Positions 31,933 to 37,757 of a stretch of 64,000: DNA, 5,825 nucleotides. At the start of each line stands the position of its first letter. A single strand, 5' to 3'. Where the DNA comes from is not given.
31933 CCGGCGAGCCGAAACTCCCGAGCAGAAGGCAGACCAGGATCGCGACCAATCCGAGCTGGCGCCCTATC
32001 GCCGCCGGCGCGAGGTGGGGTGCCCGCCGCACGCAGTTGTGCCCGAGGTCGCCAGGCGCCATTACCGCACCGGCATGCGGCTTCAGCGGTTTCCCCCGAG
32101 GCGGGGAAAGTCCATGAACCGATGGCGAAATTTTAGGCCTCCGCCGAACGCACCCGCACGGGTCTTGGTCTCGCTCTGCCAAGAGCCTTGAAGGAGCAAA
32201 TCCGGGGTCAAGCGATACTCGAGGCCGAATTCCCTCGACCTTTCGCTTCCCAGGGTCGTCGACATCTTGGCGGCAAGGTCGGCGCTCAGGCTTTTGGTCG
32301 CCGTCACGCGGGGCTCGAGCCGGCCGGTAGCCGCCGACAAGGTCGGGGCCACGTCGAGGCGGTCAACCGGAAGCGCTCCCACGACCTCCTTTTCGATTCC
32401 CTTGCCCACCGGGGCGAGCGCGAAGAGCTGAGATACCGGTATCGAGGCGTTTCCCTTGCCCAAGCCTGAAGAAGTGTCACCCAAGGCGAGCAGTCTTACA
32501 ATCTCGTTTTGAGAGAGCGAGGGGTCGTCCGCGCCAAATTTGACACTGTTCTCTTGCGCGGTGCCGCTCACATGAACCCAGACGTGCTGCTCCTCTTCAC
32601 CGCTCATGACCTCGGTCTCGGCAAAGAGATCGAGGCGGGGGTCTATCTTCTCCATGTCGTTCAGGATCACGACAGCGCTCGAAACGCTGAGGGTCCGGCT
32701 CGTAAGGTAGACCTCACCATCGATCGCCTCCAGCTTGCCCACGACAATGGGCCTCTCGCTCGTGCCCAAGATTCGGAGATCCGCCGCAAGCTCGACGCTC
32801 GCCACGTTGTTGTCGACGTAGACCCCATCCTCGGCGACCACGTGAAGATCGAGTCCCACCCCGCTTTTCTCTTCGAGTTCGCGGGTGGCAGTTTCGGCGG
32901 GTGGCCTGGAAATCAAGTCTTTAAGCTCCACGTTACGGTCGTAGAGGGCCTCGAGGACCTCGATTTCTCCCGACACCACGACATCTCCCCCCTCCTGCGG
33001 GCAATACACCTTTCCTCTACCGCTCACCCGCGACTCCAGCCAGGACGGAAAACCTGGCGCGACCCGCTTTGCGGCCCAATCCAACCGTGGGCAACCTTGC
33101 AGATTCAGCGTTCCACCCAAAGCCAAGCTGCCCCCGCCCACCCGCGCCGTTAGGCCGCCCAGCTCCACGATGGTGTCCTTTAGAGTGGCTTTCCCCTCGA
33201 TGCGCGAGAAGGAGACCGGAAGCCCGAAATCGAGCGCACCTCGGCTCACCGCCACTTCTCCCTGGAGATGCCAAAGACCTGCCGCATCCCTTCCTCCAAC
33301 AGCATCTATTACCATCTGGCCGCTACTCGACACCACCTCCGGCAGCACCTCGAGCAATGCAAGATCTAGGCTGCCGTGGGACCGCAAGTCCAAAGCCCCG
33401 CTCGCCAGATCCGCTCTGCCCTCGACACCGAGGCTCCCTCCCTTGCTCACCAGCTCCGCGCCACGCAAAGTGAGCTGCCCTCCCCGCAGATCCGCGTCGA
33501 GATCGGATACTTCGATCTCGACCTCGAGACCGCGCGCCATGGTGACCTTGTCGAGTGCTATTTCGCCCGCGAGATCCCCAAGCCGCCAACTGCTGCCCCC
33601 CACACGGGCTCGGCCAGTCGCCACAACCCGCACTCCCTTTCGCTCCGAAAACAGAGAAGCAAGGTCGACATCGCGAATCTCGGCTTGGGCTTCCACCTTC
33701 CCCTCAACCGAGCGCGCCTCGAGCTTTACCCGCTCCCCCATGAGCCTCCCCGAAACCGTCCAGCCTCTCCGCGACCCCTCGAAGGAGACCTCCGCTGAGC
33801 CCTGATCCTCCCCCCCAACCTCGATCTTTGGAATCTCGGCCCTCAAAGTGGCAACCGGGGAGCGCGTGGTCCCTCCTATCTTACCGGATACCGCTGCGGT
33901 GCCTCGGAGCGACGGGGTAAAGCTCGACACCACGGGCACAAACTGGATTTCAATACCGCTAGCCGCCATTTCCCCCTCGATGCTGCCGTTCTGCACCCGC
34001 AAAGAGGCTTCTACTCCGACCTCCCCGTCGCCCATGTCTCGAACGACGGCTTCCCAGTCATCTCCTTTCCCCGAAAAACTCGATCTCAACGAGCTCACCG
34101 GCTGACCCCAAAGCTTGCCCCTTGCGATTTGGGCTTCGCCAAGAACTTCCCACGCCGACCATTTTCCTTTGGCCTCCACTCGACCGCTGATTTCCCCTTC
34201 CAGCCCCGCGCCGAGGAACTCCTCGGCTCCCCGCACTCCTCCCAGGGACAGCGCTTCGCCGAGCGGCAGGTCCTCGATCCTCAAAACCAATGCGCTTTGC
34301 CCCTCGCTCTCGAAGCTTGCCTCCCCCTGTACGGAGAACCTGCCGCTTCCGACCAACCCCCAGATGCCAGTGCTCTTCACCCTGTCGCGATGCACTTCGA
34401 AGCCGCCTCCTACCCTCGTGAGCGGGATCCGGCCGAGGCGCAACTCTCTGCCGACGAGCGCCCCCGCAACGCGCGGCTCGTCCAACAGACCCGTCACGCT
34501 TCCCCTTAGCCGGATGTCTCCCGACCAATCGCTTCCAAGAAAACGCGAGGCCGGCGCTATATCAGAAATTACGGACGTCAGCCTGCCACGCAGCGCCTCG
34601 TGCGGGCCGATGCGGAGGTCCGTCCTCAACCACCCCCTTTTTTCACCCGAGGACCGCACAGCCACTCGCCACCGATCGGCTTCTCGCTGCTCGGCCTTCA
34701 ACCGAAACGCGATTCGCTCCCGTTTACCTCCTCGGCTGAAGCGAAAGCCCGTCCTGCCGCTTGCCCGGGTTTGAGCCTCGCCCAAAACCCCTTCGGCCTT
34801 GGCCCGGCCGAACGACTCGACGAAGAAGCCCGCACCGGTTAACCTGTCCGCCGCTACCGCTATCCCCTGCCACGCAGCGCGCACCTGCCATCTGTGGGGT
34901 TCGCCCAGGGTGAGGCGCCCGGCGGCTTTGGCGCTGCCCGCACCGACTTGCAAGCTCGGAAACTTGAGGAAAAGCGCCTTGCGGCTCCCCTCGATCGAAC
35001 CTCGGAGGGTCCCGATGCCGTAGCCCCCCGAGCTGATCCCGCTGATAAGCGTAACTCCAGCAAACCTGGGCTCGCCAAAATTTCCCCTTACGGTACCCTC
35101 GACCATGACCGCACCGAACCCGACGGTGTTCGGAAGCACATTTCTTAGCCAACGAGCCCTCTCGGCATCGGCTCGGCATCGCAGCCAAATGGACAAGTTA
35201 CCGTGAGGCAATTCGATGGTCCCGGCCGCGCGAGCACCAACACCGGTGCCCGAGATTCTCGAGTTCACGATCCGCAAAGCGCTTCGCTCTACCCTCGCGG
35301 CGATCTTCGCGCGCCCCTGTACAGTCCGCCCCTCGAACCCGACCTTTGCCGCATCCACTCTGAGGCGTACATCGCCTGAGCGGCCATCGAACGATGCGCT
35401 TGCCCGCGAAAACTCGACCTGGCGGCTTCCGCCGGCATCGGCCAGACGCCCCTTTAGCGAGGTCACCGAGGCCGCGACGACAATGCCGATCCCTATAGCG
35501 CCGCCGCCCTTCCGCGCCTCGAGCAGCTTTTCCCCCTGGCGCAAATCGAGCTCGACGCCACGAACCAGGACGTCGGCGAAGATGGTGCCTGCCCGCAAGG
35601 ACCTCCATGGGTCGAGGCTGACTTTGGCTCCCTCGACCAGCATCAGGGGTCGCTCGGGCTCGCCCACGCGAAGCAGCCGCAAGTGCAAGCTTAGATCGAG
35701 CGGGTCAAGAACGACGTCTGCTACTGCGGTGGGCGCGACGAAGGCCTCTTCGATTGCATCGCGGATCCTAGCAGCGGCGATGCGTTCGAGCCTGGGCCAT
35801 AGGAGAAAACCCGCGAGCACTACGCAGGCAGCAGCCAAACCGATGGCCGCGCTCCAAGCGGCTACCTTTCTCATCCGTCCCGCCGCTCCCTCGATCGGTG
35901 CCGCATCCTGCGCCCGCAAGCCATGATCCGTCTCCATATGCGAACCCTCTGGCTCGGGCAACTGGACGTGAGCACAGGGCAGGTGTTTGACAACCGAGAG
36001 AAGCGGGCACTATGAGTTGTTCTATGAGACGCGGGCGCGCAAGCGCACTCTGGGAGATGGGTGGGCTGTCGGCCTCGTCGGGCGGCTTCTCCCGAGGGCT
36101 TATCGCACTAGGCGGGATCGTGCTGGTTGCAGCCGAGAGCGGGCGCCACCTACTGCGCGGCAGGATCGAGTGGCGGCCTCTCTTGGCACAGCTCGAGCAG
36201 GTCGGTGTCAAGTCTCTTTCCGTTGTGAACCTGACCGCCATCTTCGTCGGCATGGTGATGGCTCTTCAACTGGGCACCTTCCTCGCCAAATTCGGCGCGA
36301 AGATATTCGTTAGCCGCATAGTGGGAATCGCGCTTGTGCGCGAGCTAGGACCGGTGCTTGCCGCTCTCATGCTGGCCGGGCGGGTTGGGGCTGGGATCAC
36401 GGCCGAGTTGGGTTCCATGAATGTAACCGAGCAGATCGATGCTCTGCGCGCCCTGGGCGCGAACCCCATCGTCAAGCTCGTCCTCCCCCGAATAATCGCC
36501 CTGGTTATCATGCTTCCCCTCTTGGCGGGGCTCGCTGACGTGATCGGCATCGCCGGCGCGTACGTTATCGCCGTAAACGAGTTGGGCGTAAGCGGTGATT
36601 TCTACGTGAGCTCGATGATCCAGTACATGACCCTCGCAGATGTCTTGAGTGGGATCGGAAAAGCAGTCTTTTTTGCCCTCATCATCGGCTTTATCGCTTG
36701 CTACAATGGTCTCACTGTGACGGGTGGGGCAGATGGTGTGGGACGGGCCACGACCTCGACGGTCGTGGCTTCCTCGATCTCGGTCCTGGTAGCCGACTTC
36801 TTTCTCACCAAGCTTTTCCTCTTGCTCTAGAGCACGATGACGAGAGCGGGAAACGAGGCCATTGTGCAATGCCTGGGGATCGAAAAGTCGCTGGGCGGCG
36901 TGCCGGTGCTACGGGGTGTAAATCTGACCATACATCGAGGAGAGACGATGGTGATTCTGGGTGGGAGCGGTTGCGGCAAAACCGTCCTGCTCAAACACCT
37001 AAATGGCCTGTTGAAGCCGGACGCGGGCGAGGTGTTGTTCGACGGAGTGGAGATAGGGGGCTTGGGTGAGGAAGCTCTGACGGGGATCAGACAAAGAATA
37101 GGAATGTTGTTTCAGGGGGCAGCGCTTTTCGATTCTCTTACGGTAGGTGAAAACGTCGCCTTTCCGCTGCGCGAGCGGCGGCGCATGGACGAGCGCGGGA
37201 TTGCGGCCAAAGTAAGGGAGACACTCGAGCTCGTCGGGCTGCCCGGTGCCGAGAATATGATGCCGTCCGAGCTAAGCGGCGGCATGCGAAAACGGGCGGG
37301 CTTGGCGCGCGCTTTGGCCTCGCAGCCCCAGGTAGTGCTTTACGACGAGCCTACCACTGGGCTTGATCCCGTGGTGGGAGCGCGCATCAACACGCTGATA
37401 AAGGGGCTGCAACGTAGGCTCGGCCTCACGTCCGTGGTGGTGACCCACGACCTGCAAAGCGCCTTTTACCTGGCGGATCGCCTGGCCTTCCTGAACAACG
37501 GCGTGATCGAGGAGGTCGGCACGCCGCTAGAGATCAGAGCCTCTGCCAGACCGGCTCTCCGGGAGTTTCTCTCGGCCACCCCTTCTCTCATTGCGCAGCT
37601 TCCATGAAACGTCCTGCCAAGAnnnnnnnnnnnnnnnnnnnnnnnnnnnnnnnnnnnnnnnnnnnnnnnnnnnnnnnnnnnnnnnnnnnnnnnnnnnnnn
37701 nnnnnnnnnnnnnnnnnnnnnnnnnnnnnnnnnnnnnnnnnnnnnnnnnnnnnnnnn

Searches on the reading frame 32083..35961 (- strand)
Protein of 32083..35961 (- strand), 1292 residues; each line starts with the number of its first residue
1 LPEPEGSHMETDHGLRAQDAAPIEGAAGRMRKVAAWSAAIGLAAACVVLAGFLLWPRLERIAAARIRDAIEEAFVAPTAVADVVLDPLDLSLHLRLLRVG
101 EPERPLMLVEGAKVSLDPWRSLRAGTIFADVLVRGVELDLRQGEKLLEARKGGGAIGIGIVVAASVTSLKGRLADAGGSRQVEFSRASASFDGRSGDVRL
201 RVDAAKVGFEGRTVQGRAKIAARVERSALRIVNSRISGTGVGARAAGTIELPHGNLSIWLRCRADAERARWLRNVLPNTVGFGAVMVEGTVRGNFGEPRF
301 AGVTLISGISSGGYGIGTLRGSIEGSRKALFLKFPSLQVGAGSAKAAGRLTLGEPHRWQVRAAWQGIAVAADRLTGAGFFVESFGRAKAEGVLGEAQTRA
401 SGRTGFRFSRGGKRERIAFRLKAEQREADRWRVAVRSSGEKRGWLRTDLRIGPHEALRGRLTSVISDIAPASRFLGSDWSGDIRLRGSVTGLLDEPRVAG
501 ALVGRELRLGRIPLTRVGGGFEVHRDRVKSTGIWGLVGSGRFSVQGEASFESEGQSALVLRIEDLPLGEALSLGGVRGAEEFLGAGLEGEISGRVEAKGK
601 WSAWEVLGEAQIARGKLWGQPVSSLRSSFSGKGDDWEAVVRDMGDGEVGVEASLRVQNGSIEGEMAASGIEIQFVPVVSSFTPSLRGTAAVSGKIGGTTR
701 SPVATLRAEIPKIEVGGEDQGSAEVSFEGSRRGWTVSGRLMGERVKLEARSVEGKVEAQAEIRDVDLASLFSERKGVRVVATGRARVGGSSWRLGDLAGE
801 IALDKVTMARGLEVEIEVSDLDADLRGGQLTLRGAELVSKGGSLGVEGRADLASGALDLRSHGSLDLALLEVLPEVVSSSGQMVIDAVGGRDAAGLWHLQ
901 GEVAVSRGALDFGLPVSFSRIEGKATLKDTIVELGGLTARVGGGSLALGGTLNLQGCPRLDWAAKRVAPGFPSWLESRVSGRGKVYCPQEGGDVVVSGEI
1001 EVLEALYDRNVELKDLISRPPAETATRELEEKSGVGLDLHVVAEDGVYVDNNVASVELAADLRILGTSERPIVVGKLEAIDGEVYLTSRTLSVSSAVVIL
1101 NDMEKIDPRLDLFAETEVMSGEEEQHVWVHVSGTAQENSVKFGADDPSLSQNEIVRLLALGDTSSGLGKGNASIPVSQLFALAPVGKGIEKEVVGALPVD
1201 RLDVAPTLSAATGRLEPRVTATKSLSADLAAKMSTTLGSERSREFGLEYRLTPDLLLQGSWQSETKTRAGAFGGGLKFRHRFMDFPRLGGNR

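Call 35: search_protein_families(library=pfam, proteins=[window:32083-35961:-], max_evalue=0.001)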
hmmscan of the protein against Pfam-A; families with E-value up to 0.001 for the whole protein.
window:32083-35961:- (1292 aa): 3 families
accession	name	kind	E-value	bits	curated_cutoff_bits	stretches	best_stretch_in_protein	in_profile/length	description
PF04357.19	TamB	-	1.8e-35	123.4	22.4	1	961-1282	32-381/381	TamB, inner membrane protein subunit of TAM complex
PF05359.17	DUF748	-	1.9e-06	26.7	50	1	29-142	13-121/1037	Domain of Unknown Function (DUF748)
PF13116.12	YhdP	-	0.00097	17.6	46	0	30-162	7-124/1224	YhdP protein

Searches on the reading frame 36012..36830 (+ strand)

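Call 32: search_protein_families(library=pfam, proteins=[window:36012-36830:+], max_evalue=0.001)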
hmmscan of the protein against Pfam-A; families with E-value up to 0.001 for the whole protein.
window:36012-36830:+ (272 aa): 1 family
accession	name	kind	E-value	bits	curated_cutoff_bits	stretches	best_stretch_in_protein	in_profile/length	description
PF02405.21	MlaE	-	3.6e-77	259.2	22.5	1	58-267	2-211/212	Permease MlaE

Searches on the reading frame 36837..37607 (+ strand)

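Call 32: search_protein_families(library=pfam, proteins=[window:36837-37607:+], max_evalue=0.001)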
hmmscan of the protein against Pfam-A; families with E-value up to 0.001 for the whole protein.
window:36837-37607:+ (256 aa): 2 families
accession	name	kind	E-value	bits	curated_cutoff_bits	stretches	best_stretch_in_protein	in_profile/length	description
PF00005.33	ABC_tran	-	2.2e-34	119.5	25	1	25-174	1-137/137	ABC transporter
PF13304.12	AAA_21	-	2.8e-06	28.1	27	0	106-205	212-299/304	AAA domain, putative AbiEii toxin, Type IV TA system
